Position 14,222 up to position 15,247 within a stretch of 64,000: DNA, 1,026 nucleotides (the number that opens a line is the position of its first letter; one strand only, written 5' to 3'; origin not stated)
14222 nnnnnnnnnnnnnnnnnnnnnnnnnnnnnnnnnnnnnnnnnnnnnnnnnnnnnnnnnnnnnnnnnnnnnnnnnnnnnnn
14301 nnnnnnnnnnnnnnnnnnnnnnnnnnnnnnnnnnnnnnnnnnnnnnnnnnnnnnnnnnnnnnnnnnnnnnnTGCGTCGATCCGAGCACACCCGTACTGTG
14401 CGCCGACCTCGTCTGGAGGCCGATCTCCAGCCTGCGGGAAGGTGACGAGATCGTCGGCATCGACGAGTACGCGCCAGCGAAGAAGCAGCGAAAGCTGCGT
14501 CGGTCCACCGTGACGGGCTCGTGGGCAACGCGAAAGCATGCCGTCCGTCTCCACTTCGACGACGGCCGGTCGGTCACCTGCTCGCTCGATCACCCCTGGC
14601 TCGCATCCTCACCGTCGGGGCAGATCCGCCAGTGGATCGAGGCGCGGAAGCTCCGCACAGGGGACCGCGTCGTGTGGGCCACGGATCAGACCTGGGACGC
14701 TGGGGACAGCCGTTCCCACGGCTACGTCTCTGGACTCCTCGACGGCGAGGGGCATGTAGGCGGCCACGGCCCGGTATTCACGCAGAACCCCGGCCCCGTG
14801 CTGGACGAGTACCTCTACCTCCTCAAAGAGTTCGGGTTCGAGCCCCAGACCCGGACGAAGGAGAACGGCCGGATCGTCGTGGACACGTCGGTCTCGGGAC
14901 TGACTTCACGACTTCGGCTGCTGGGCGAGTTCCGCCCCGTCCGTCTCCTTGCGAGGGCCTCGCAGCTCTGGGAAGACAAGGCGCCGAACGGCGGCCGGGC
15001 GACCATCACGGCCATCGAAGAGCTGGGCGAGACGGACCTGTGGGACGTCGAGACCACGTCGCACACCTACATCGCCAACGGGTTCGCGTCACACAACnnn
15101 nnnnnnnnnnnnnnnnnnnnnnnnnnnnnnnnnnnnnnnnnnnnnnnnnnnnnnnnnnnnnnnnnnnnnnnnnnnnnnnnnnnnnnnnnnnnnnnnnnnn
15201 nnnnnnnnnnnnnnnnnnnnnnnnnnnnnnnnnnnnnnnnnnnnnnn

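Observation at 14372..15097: Canonical intein inside a phage sugar epimerase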

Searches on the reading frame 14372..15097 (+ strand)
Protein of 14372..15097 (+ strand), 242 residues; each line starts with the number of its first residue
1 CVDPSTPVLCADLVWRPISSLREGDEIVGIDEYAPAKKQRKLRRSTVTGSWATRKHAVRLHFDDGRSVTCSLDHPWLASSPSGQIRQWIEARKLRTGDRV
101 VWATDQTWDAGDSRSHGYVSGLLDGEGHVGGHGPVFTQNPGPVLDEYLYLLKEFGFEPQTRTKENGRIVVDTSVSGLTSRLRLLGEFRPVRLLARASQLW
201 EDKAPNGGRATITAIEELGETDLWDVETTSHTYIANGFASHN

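Call 7: search_solved_structures(query=window:14372-15097:+, max_evalue=1, show_alignments=2)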
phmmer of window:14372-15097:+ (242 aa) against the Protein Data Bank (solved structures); distinct sequences matched with E-value up to 1: 5.
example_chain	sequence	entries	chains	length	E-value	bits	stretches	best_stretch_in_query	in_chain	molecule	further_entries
5zme_A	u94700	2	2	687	0.048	16.1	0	138-221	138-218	ATPase ARSA1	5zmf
6qaz_A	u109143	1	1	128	0.23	13.9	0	212-242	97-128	cyanophage-like gp41-1 intein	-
6riz_A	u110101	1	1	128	0.28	13.6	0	53-80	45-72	gp41-1 intein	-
2lcj_A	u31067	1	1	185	0.36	13.2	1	54-102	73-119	Pab polC intein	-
2ojh_A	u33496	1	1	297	0.69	12.3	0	73-127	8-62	Uncharacterized protein Atu1656/AGR_C_3050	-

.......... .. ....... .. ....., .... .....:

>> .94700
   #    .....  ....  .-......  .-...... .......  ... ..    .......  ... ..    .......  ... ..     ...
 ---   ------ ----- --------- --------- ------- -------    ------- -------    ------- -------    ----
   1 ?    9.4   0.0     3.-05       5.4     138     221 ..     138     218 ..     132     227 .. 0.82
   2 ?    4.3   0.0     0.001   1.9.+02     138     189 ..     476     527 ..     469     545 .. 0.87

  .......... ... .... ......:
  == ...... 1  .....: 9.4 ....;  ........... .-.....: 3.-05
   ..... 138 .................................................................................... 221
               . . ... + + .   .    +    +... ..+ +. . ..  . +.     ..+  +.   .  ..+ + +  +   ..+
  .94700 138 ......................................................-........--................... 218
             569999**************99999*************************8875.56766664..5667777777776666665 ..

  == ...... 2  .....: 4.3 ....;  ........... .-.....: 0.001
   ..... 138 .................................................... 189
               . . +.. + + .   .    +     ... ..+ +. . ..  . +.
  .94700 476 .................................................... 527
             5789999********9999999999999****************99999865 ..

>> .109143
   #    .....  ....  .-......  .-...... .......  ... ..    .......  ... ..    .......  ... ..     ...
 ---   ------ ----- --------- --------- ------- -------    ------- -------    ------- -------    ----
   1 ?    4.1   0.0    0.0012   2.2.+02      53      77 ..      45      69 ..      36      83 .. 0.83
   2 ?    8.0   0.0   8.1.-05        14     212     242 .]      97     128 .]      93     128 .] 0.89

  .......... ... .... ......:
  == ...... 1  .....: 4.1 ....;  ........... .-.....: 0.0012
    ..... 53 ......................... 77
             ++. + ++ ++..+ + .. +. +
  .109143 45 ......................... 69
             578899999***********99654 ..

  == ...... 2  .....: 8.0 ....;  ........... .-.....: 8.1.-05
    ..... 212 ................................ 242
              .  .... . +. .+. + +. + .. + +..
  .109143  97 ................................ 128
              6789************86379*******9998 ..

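Call 18: find_homologous_proteins(query=window:14372-15097:+, max_evalue=0.001)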
Query window:14372-15097:+: 1269 candidates shared short words with the query, none scored E <= 0.001.

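Call 34: search_protein_representatives(protein=window:14372-15097:+)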
Query: 242 residues. Proteins with E-value up to 0.001 (for the whole library): 3138; up to 1e-10: 2209; up to 1e-30: 191. The best 150 are listed.
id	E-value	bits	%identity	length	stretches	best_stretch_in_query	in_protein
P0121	1.6e-81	289.6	40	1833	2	1-242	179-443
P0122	1.1e-73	263.9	36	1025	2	1-242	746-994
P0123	4.7e-73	261.9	41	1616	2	1-242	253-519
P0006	3.9e-67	242.4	52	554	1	1-242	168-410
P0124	2.2e-66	240.0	38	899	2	1-242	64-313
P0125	8.3e-66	238.1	37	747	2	1-242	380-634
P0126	6.9e-62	225.3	40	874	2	1-242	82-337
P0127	1.2e-61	224.4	37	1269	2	1-242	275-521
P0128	8.1e-61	221.8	38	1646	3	1-242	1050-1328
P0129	3.1e-59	216.6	34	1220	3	1-242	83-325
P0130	3.2e-57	210.0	36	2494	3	1-242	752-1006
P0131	4.8e-56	206.1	36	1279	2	1-242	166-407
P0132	1.5e-55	204.5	39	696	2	1-242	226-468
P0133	1.6e-53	197.9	36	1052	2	1-242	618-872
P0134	2.6e-50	187.4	35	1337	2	1-242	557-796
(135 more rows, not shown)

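Call 38: predict_structure(alignment_id=A3)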
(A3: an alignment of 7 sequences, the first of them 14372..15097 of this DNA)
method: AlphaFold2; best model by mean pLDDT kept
length: 242 residues; sequences in the alignment: 7
mean_pLDDT: 57.5   pTM: 0.54
mean pLDDT of the five models: 57.5, 55.3, 53.3, 52.1, 48.3
residues with pLDDT >= 90: 7; 70-90: 62; 50-70: 77; < 50: 96
segments of 3 or more residues with pLDDT < 50: 30-42, 106-143, 174-208, 235-242
pLDDT, mean of each block of 10 residues (from residue 1): 67 68 74 39 70 86 76 71 64 81 48 33 32 42 53 60 58 45 31 36 44 90 77 44 25
secondary structure, 60 per line:
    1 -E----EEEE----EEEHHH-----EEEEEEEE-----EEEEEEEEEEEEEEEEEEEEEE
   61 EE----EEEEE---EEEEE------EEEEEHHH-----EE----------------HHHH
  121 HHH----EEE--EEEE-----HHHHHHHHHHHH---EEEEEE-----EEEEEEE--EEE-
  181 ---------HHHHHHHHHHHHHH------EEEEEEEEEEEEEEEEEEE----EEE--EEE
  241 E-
elements in order: E7-10 E15-17 E26-33 E39-62 E67-71 E75-79 E86-90 H117-123 E128-130 E133-136 H142-153 E157-162 E168-174 E177-179 H190-203 E210-228 E233-235 E238-241

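Call 41: search_solved_structures(query=A4, max_evalue=0.01, show_alignments=2)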
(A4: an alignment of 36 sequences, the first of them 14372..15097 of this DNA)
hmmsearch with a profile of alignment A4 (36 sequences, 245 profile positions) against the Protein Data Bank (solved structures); distinct sequences matched with E-value up to 0.01: 22.
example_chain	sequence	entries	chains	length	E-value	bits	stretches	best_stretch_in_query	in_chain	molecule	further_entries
1dq3_A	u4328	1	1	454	4.3e-08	36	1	115-184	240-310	ENDONUCLEASE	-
6riz_A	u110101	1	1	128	1.6e-07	34.2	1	52-81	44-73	gp41-1 intein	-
6qaz_A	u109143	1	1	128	5.8e-07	32.4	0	52-77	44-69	cyanophage-like gp41-1 intein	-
3eh8_A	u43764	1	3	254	2.7e-06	30.2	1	110-200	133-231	Intron-encoded DNA endonuclease I-AniI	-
2dch_X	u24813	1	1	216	5e-06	29.3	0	117-176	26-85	putative homing endonuclease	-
1p8k_Z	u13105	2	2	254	5.9e-06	29.1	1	110-198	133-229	Intron-encoded endonuclease I-AniI | LAGLIDADG endonuclease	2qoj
3uvf_A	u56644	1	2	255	1.4e-05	27.8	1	110-199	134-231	Intron-encoded DNA endonuclease I-HjeMI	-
8w20_A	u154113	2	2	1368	5e-05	26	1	5-104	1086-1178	Intein C-terminal splicing domain-containing protein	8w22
1dfa_A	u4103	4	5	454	0.00015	24.5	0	1-82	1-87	PI-SCEI ENDONUCLEASE | ENDONUCLEASE PI-SCEI | PI-SCEI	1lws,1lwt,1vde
1am2_A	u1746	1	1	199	0.00022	23.9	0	191-245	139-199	MXE GYRA INTEIN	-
6rix_A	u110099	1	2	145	0.00034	23.3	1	15-77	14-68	Replicative DNA helicase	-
6riy_A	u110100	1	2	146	0.00035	23.3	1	15-77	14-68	Replicative DNA helicase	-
1ef0_A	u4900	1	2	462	0.0015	21.2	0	4-82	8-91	PI-SCEI ENDONUCLEASE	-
3fd2_A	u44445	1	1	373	0.0016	21.1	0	111-131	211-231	Site-specific DNA endonuclease I-MsoI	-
6rpq_A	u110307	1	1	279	0.002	20.8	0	43-103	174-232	Ubiquitin-like protein SMT3,1108aa long hypothetical cell division control protein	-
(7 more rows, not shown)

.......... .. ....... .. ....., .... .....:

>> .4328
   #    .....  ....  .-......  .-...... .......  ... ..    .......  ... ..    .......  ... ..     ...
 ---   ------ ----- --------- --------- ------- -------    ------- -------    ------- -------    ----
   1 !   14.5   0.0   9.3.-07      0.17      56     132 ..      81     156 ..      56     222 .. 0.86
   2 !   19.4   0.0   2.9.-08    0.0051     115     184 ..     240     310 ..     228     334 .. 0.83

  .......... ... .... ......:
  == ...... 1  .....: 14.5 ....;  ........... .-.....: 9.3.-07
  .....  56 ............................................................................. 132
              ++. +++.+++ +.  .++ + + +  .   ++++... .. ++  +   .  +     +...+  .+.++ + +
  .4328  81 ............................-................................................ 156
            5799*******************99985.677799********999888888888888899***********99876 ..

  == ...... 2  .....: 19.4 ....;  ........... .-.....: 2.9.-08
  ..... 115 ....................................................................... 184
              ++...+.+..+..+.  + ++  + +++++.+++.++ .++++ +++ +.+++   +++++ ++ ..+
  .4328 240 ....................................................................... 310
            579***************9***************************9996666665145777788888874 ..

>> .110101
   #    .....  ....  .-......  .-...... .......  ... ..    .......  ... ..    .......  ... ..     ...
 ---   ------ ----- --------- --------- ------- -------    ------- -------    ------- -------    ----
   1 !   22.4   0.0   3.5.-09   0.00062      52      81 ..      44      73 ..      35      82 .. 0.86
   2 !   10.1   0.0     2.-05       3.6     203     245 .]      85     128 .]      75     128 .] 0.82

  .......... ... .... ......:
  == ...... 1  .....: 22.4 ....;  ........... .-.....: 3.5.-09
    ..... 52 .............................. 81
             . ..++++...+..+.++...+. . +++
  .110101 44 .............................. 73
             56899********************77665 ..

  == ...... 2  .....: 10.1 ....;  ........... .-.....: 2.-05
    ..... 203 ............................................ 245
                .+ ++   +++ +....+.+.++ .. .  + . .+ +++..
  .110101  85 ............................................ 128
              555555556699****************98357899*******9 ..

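Call 42: search_protein_families(library=pfam, alignment_id=A4, max_evalue=0.01)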
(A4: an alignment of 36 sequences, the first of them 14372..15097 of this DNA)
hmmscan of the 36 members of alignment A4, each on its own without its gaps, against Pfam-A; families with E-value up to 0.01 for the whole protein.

A. member 1, window:14372-15097:+ (242 aa): 2 families
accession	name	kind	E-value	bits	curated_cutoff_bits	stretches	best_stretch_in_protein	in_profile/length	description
PF14528.11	LAGLIDADG_3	-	8.8e-06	26.3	22.5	1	117-168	5-62/82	LAGLIDADG-like domain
PF14890.11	Intein_splicing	-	4.5e-05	23.8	35.8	1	22-242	18-155/155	Intein splicing domain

B. families by the number of members that match (of 36 scanned): 5 families
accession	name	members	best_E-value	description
PF14890.11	Intein_splicing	20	9.8e-08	Intein splicing domain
PF14528.11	LAGLIDADG_3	19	5.5e-08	LAGLIDADG-like domain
PF07591.16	PT-HINT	1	0.0016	Pretoxin HINT domain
PF05203.21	Hom_end_hint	1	0.0036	Hom_end-associated Hint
PF19686.4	DUF6188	1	0.0085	Family of unknown function (DUF6188)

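Call 61: search_protein_families(library=pfam, alignment_id=A5, max_evalue=0.00001)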
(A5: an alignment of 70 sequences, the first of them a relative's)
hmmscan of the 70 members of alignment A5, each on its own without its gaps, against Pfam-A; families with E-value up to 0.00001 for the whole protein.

A. member 1, P0138 (934 aa): 0 families

B. families by the number of members that match (of 70 scanned): 35 families (the first 25 are shown)
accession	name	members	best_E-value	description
PF00476.26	DNA_pol_A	6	9.6e-62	DNA polymerase family A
PF20441.4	TerL_nuclease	6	4.1e-43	Terminase large subunit, endonuclease domain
PF03354.21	TerL_ATPase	6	2.4e-31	Terminase large subunit, ATPase domain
PF01510.30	Amidase_2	6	1e-18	N-acetylmuramoyl-L-alanine amidase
PF00535.33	Glycos_transf_2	4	1.4e-16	Glycosyl transferase family 2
PF14890.11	Intein_splicing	4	2.7e-10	Intein splicing domain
PF14528.11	LAGLIDADG_3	4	1.2e-09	LAGLIDADG-like domain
PF00154.27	RecA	3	3.9e-53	recA bacterial DNA recombination protein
PF06420.17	Mgm101p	3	1.9e-34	Mitochondrial genome maintenance MGM101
PF03167.25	UDG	3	3e-19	Uracil DNA glycosylase superfamily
PF01612.26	DNA_pol_A_exo1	3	6.4e-10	3'-5' exonuclease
PF20706.3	GT4-conflict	2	9.1e-10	Family 4 Glycosyltransferase in conflict systems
PF00149.33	Metallophos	2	5.3e-09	Calcineurin-like phosphoesterase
PF13692.12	Glyco_trans_1_4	2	2.6e-08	Glycosyl transferases group 1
PF00534.26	Glycos_transf_1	2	6.2e-08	Glycosyl transferases group 1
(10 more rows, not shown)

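Call 63: predict_structure(alignment_id=A4)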
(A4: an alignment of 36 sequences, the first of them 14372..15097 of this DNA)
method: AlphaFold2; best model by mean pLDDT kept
length: 242 residues; sequences in the alignment: 36
mean_pLDDT: 96.4   pTM: 0.91
mean pLDDT of the five models: 96.4, 96.4, 96.4, 96.1, 95.8
residues with pLDDT >= 90: 228; 70-90: 14; 50-70: 0; < 50: 0
segments of 3 or more residues with pLDDT < 50: none
pLDDT, mean of each block of 10 residues (from residue 1): 98 98 98 94 98 99 98 98 93 98 95 98 96 94 98 97 87 96 98 96 93 98 98 98 96
secondary structure, 60 per line:
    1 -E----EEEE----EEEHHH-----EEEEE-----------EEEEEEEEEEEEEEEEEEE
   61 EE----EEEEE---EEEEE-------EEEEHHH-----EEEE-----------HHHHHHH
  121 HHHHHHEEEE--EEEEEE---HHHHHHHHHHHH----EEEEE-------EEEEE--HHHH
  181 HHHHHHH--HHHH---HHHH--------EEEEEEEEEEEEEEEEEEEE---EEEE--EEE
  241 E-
elements in order: E7-10 E15-17 E26-30 E42-62 E67-71 E75-79 E87-90 E99-102 H114-126 E127-130 E133-138 H142-153 E158-162 E170-174 H177-187 H190-193 H197-200 E209-228 E232-235 E238-241

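Call 65: fold_search(model_id=the predicted structure, library=pdb)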
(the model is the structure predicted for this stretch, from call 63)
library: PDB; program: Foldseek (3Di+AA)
matches with E <= 10: 553; with E <= 0.001: 75
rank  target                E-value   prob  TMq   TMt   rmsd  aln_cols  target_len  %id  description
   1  7qsu                  2.5e-10  1.00  0.52  0.36  13.2       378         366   12  Crystal structure of homing endonuclease-associated TliVMA intein (C1A, d333-339) (released 2022-03-30)
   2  7qst                  2.1e-09  1.00  0.52  0.36  13.9       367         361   12  Crystal structure of homing endonuclease-associated PhoVMA intein (C1A) (released 2022-03-30)
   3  7qss                  2.8e-09  1.00  0.51  0.31  15.6       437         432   11  Crystal structure of homing endonuclease-associated TliVMA intein (C1A) (released 2022-03-30)
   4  1dfa                  1.5e-08  1.00  0.45  0.29  12.7       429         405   13  CRYSTAL STRUCTURE OF PI-SCEI IN C2 SPACE GROUP (released 1999-12-08)
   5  1vde_B                2.4e-08  1.00  0.44  0.27  12.8       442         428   12  PI-SCEI, A HOMING ENDONUCLEASE WITH PROTEIN SPLICING ACTIVITY (released 1998-04-08)
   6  6frg                  4.5e-08  1.00  0.50  0.74   5.1       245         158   12  Crystal structure of G-1F mutant of Ssp DnaB Mini-Intein variant M86 (released 2019-01-30)
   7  1am2                  1.2e-07  1.00  0.38  0.50  13.1       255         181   14  GYRA INTEIN FROM MYCOBACTERIUM XENOPI (released 1998-06-24)
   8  1at0                  1.5e-07  1.00  0.49  0.79   5.9       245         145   12  17-kDA fragment of hedgehog C-terminal autoprocessing domain (released 1997-11-12)
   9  1ef0_A                1.5e-07  1.00  0.46  0.28  12.9       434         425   11  CRYSTAL STRUCTURE OF PI-SCEI MINIPRECURSOR (released 2000-06-07)
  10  6tyy                  1.7e-07  1.00  0.50  0.80   5.9       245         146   12  Hedgehog autoprocessing mutant D46H (released 2019-11-20)
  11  4o1r                  2.5e-07  1.00  0.49  0.80   4.3       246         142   13  Crystal structure of NpuDnaB intein (released 2014-03-19)
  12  1dq3                  3.8e-07  1.00  0.49  0.28  14.3       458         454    9  CRYSTAL STRUCTURE OF AN ARCHAEAL INTEIN-ENCODED HOMING ENDONUCLEASE PI-PFUI (released 2000-07-05)
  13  6frh_A                5.0e-07  1.00  0.49  0.72   5.5       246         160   13  Crystal structure of Ssp DnaB Mini-Intein variant M86 (released 2019-01-30)
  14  4oz6_A                5.0e-07  1.00  0.42  0.57  11.6       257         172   12  Structure of the Branched Intermediate in Protein Splicing (released 2014-05-14)
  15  1vde_A                5.2e-07  1.00  0.44  0.27  13.2       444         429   11  PI-SCEI, A HOMING ENDONUCLEASE WITH PROTEIN SPLICING ACTIVITY (released 1998-04-08)
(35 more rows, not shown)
